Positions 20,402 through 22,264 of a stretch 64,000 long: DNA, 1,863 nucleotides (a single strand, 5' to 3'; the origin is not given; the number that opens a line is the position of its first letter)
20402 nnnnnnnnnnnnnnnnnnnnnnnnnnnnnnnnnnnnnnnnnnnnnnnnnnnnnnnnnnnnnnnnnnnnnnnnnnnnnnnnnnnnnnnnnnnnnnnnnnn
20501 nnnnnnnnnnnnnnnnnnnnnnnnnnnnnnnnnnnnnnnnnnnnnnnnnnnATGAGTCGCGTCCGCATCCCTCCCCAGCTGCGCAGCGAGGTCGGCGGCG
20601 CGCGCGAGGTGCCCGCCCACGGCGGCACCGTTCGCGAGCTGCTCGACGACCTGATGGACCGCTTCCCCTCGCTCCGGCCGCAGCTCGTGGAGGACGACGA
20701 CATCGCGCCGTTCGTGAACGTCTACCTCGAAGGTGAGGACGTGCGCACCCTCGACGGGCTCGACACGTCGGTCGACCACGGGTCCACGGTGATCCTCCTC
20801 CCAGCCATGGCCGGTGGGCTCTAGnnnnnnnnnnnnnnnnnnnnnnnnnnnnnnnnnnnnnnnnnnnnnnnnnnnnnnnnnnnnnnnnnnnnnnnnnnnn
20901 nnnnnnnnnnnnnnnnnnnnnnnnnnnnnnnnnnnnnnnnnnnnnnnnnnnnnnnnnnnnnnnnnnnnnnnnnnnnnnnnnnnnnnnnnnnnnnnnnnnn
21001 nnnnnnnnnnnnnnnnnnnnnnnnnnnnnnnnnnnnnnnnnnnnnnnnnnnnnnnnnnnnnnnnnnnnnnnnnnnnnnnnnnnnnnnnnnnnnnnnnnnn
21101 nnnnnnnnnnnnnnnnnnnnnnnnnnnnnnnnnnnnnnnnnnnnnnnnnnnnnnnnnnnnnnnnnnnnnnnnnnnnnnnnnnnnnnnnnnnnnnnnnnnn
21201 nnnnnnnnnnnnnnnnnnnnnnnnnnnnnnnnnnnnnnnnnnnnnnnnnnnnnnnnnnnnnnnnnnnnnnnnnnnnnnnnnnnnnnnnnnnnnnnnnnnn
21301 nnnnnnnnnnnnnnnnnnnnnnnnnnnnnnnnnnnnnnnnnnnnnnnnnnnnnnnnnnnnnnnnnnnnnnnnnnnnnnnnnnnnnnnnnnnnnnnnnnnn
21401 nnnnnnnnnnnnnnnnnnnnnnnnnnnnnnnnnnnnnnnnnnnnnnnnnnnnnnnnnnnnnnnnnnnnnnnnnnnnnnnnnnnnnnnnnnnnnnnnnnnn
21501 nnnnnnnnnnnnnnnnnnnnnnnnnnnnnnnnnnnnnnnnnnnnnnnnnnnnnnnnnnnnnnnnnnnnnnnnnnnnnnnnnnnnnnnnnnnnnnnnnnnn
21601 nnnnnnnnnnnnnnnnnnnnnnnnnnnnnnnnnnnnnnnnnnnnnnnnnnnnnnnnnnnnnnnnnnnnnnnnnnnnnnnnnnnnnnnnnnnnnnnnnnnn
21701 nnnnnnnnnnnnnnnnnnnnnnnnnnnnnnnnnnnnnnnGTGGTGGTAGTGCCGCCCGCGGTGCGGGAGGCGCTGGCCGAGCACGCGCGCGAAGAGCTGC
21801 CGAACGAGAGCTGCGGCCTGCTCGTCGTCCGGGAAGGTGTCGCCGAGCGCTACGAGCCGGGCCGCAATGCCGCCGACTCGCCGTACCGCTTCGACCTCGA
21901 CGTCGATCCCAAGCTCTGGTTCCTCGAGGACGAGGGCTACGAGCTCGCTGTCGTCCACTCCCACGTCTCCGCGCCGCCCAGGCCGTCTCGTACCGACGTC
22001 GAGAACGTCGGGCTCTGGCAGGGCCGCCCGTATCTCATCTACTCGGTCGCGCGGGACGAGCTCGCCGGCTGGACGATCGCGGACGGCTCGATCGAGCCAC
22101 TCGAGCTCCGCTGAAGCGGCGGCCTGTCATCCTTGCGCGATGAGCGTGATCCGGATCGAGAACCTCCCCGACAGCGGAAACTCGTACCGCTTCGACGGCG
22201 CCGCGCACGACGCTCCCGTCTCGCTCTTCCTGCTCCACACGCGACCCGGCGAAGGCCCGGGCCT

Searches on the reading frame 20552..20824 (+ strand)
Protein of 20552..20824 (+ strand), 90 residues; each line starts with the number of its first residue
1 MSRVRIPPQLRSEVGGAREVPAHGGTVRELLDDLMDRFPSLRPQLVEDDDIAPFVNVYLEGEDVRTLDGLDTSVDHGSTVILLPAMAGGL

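Call 7: search_protein_families(library=pfam, proteins=[window:20552-20824:+], max_evalue=0.001)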
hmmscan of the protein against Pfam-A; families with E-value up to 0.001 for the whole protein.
window:20552-20824:+ (90 aa): 1 family
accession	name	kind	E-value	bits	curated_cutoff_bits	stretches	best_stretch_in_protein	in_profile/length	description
PF02597.26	ThiS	-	3.1e-11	44.1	22.5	1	4-89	1-76/76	ThiS family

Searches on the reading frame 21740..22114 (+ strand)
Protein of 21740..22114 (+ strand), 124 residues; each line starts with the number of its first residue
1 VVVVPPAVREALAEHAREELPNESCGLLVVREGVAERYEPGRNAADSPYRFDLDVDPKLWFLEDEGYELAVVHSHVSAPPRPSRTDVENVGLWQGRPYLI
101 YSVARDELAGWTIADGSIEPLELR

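Call 7: search_protein_families(library=pfam, proteins=[window:21740-22114:+], max_evalue=0.001)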
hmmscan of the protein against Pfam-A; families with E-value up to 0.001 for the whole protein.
window:21740-22114:+ (124 aa): 1 family
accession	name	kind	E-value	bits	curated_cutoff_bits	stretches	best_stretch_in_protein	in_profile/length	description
PF14464.11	Prok-JAB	-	1.2e-13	51.3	25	1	7-91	3-91/114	Prokaryotic homologs of the JAB domain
